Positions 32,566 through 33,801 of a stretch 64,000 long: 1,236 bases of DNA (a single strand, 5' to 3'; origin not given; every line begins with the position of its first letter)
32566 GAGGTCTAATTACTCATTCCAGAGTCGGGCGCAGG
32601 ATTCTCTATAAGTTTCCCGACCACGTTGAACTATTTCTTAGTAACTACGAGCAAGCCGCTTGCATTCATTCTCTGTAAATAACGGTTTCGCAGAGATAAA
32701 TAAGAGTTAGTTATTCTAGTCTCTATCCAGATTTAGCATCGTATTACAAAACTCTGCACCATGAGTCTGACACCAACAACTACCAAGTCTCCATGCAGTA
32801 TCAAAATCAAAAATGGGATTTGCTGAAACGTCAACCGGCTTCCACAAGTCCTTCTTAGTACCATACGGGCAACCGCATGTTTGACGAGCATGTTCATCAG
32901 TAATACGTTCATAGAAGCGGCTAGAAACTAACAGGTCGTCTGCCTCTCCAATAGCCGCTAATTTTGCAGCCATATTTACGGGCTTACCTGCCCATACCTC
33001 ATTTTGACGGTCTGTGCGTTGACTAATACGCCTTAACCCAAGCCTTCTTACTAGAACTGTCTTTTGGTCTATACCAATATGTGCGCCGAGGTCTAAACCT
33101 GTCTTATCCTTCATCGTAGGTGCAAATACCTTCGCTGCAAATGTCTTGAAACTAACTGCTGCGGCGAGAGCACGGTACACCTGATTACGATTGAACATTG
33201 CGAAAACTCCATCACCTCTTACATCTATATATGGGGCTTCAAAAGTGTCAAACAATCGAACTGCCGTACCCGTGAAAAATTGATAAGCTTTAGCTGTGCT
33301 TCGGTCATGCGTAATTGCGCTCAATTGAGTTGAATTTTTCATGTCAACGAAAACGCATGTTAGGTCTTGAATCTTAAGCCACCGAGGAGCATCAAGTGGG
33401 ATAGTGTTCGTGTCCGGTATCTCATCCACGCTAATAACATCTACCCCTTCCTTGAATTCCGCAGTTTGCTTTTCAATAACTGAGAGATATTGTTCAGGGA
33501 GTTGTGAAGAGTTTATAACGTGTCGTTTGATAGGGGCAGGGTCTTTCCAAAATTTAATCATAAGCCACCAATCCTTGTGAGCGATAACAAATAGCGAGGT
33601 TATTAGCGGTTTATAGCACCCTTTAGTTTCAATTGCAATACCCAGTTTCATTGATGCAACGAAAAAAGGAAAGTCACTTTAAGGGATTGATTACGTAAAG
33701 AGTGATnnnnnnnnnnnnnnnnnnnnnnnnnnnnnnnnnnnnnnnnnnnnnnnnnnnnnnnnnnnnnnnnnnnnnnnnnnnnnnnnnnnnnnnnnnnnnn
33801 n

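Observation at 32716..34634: XRE regulator, 3-TM protein and class III cyclase: a Pycsar-like abortive-infection cassette with atypical layout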

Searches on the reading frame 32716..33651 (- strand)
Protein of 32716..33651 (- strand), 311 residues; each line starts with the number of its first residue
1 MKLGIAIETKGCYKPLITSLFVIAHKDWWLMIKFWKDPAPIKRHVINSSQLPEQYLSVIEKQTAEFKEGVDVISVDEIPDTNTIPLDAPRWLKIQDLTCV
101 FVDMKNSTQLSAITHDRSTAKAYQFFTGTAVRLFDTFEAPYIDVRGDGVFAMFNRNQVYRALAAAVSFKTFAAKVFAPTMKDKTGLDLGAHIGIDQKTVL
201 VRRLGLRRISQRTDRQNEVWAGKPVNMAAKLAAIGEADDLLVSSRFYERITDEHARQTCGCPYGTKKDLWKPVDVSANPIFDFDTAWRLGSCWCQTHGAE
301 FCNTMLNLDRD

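Call 3: search_protein_families(library=pfam, proteins=[window:32716-33651:-], max_evalue=1)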
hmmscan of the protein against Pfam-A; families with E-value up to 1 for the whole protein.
window:32716-33651:- (311 aa): 1 family
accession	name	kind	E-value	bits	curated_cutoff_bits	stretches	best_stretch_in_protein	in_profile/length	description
PF00211.25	Guanylate_cyc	-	4.4e-05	23.6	21.9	1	94-254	6-159/183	Adenylate and Guanylate cyclase catalytic domain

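Call 4: search_protein_families(library=padloc, proteins=[window:32716-33651:-], max_evalue=1)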
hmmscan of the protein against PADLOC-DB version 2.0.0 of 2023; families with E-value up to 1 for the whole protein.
window:32716-33651:- (311 aa): 12 families
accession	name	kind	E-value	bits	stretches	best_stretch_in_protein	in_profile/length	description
PDLC00763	PycC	-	4.4e-111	368.6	1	46-310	2-266/268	Pycsar cyclase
PDLC02369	PycC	-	8e-92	305.2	1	53-309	7-247/248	-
PDLC02367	PycC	-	5.6e-26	89.4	1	66-272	15-207/226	-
PDLC02368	PycC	-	4.1e-21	73.6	1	96-256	44-206/234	-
PDLC00766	PycC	-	1.4e-18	65.2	1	71-258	20-203/232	Pycsar cyclase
PDLC02370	PycC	-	2.2e-08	31.9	1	98-239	83-227/340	-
PDLC00764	PycC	-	4.7e-06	23.8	1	92-246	90-249/449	Pycsar cyclase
PDLC00765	PycC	-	2.7e-05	21.5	1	49-253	212-415/477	Pycsar cyclase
PDLC02366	PycC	-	0.00014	18.9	1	119-254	74-205/486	-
PDLC00762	PycC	-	0.00029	17.8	1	103-254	60-210/508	Pycsar cyclase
PDLC00761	PycC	-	0.013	12.4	1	97-195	106-210/438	Pycsar cyclase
PDLC00767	PycC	-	0.029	11.7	1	99-172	95-168/337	Pycsar cyclase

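Call 5: search_protein_families(library=ncbifam, proteins=[window:32716-33651:-], max_evalue=1)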
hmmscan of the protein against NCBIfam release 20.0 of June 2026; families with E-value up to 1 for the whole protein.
window:32716-33651:- (311 aa): 2 families
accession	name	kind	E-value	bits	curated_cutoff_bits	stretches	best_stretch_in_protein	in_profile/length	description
NF058673.1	LipAdnlyCyLipJMY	equivalog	0.0061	15.3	800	1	98-255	297-427/449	bifunctional lipase/adenylate cyclase LipJ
NF045637.1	carotdesatCrtDProt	equivalog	0.045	12.3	580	1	100-161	96-155/485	1-hydroxycarotenoid 3,4-desaturase CrtD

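Call 6: search_solved_structures(query=window:32716-33651:-, max_evalue=1, show_alignments=3)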
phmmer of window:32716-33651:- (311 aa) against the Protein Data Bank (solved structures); distinct sequences matched with E-value up to 1: 2.
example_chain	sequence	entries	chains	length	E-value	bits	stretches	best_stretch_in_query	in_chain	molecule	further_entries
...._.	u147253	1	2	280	4.8e-82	279.1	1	53-310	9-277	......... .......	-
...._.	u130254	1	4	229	1.1e-05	28.3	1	72-288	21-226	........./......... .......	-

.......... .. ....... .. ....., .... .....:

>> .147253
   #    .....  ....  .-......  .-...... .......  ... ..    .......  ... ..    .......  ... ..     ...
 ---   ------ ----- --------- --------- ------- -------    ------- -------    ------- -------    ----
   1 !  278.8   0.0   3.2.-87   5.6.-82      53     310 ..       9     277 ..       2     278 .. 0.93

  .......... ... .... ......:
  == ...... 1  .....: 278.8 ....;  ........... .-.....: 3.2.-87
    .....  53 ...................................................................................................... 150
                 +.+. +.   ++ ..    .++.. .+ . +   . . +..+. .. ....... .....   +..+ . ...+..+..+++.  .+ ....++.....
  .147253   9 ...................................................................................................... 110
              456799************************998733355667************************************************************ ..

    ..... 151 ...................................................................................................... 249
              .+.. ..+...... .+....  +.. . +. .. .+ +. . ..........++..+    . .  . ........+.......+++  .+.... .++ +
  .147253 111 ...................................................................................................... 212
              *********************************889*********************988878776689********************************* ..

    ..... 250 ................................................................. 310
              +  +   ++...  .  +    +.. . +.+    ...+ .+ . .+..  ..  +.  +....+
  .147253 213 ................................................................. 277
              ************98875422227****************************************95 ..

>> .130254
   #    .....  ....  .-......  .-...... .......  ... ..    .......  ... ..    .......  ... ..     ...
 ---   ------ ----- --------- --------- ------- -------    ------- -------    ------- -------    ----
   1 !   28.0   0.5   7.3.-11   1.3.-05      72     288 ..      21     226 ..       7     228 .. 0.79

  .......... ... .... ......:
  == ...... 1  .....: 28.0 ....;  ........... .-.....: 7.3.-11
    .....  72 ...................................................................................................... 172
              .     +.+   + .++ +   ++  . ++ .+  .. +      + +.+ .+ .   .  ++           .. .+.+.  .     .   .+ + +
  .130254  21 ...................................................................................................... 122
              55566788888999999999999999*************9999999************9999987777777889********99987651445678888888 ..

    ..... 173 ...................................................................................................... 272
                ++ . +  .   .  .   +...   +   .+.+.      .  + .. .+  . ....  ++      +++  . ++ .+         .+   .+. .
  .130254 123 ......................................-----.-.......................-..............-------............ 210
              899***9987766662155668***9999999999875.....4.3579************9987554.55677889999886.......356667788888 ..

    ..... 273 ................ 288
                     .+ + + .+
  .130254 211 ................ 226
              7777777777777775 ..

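Call 11: find_related_loci(query=window:32716-33651:-, collection=genome_contigs, flank=5000)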
Query window:32716-33651:- (311 aa) in genome_contigs; peptide patterns used: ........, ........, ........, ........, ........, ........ (x = any residue, [..] = any of these).
96 stretches matched a pattern; 66 encode a relative of the query (tblastn E <= 1e-3); 66 distinct loci.
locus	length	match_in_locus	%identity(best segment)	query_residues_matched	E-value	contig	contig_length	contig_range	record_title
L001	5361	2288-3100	55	41-310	7e-107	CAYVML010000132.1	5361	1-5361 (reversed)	MAG TPA_asm: uncultured Dehalococcoidales bacterium isolate SRP214966_co5_15 genome assembly, contig: NODE_17852_length_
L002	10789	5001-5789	56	50-311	2e-106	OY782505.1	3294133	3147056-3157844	MAG: Sphaerochaetaceae bacterium isolate dbdf49c1-f841-4570-9102-cd3a9ce64f89 genome assembly, chromosome: 1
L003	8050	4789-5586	56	46-310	3e-103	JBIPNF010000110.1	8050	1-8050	MAG: Flavobacterium sp. isolate ME2018-04-20_3300034022_group8_bin104 Rohwer_bin910_scaffold_7488_c1, whole genome shotg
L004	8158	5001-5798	56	46-310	4e-103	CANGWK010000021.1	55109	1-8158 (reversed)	MAG: Flavobacteriaceae bacterium isolate RE-14apr17-359 genome assembly, contig: RE-14apr17-C259, whole genome shotgun s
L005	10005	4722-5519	57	46-310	3e-102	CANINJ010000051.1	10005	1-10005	MAG: Bacteroidetes bacterium isolate RH-14apr17-409 genome assembly, contig: RH-14apr17-C19456, whole genome shotgun seq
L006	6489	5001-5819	55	44-311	3e-100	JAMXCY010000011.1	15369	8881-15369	MAG: Candidatus Omnitrophota bacterium isolate MohnsGC05_bin023 NODE_11_length_15369_cov_6.100706, whole genome shotgun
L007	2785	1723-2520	55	46-310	6e-102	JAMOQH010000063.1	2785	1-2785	MAG: bacterium isolate 4559-240_metabat2_scaf2bin.066 4559-240_scaffold_22163_c1, whole genome shotgun sequence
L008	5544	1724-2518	57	45-309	8e-99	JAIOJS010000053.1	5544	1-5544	MAG: Thermoanaerobaculia bacterium isolate MAG_62 contig_33080, whole genome shotgun sequence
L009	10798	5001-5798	57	45-309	1e-98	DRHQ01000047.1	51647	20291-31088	MAG TPA_asm: Candidatus Aminicenantes bacterium isolate HyVt-373 HyVt-373_k145_308493, whole genome shotgun sequence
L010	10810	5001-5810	55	46-310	4e-97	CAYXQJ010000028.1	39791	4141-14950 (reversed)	MAG TPA_asm: uncultured Hyphomicrobiales bacterium isolate SRP329715_co2_289 genome assembly, contig: NODE_2089_length_3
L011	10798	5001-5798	54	46-310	5e-97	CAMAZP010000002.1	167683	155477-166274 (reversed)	MAG: Chitinophaga pinensis isolate MiE-22jul19-72 genome assembly, contig: MiE-22jul19-C35, whole genome shotgun sequenc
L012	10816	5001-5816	51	41-311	5e-97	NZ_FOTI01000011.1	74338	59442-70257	Halanaerobium salsuginis strain ATCC 51327, whole genome shotgun sequence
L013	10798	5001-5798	53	46-310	4e-96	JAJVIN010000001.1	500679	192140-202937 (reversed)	MAG: Thermoanaerobaculia bacterium isolate Bin_89R c_000000000046, whole genome shotgun sequence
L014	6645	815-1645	55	45-311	6e-96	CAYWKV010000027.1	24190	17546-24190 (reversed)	MAG TPA_asm: uncultured Gammaproteobacteria bacterium isolate SRP144015_co1_99 genome assembly, contig: NODE_1068_length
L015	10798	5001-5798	56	45-309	7e-96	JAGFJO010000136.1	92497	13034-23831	MAG: Deltaproteobacteria bacterium isolate mag.25 k127_1390917, whole genome shotgun sequence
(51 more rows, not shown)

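Call 24: search_protein_families(library=pfam, alignment_id=A1, max_evalue=0.001)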
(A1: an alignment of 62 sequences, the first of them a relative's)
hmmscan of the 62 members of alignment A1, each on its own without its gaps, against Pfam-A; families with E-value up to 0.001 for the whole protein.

A. member 1, L002:2375-3997:- (540 aa): 7 families
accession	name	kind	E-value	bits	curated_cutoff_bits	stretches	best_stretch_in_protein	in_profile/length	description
PF13304.12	AAA_21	-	3.7e-17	63.8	27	1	29-289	3-303/304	AAA domain, putative AbiEii toxin, Type IV TA system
PF13175.12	AAA_15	-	1.4e-16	61.5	32.1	2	1-189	2-179/374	AAA ATPase domain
PF02463.25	SMC_N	-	1e-14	54.9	40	1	2-299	2-212/220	RecF/RecN/SMC N terminal domain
PF00005.33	ABC_tran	-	8.7e-06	26.8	25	1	26-232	12-119/137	ABC transporter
PF13514.12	AAA_27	-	2e-05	24.7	22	1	1-49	2-50/206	AAA domain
PF13555.12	AAA_29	-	0.00013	22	27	1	3-46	2-43/61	P-loop containing region of AAA domain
PF14491.11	DUF4435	-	0.00067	19.9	27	1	365-479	12-134/238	Protein of unknown function (DUF4435)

B. families by the number of members that match (of 62 scanned): 86 families (the first 25 are shown)
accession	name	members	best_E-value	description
PF01555.25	N6_N4_Mtase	4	1.2e-63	DNA methylase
PF06051.17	DUF928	2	1.5e-56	Domain of Unknown Function (DUF928)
PF00005.33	ABC_tran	2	7.8e-32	ABC transporter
PF00717.28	Peptidase_S24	2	1.5e-31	Peptidase S24-like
PF01726.22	LexA_DNA_bind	2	8.5e-18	LexA DNA binding domain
PF13304.12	AAA_21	2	3.7e-17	AAA domain, putative AbiEii toxin, Type IV TA system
PF07719.23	TPR_2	2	6.8e-15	Tetratricopeptide repeat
PF02985.28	HEAT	2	6.7e-09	HEAT repeat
PF00515.34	TPR_1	2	8.1e-09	Tetratricopeptide repeat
PF13191.12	AAA_16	2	1e-06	AAA ATPase domain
PF13513.12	HEAT_EZ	2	2.8e-05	HEAT-like repeat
PF20703.3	nSTAND1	2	0.00013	Novel STAND NTPase 1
PF13401.12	AAA_22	2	0.00052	AAA domain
PF01602.26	Adaptin_N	2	0.00063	Adaptin N terminal region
PF02867.20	Ribonuc_red_lgC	1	7e-135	Ribonucleotide reductase, barrel domain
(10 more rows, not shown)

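Call 25: search_protein_families(library=padloc, alignment_id=A2, max_evalue=0.001)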
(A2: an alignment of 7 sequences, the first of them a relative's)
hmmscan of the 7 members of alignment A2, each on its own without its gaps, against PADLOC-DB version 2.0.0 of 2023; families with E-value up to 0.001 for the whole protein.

A. member 1, L003:5590-6333:+ (248 aa): 12 families
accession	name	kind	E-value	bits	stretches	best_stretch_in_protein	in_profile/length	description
PDLC02368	PycC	-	5e-86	286.1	1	8-242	3-233/234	-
PDLC02369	PycC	-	2.7e-28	97.2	1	10-205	5-191/248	-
PDLC02367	PycC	-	2.7e-28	97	1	14-213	7-200/226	-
PDLC00763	PycC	-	3.3e-20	70.6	1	6-205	6-207/268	Pycsar cyclase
PDLC00766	PycC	-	4.2e-17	60.4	1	16-214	9-204/232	Pycsar cyclase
PDLC02370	PycC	-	2.2e-11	41.7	1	48-189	80-225/340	-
PDLC00765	PycC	-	9.9e-08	29.5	1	70-230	282-431/477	Pycsar cyclase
PDLC02366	PycC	-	2.1e-06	24.9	1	74-187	76-187/486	-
PDLC00761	PycC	-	5.6e-06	23.5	1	33-154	89-213/438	Pycsar cyclase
PDLC00767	PycC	-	3e-05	21.5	1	13-201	54-245/337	Pycsar cyclase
PDLC00764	PycC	-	3.8e-05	20.8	1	51-154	96-204/449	Pycsar cyclase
PDLC00762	PycC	-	0.00095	16.1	1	94-187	97-192/508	Pycsar cyclase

B. families by the number of members that match (of 7 scanned): 13 families
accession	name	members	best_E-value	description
PDLC02368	PycC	7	9.7e-88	-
PDLC02367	PycC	7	7.3e-67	-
PDLC00766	PycC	7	2.2e-57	Pycsar cyclase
PDLC02369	PycC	7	2.7e-28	-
PDLC00763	PycC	7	2.7e-21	Pycsar cyclase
PDLC02370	PycC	7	2.9e-12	-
PDLC00767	PycC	7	3e-08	Pycsar cyclase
PDLC00765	PycC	6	3.4e-11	Pycsar cyclase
PDLC00761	PycC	6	1.9e-09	Pycsar cyclase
PDLC00764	PycC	6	3.6e-08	Pycsar cyclase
PDLC02366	PycC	5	1.4e-12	-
PDLC00762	PycC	4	9.4e-09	Pycsar cyclase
PDLC00734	PycC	3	3.1e-05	Pycsar cyclase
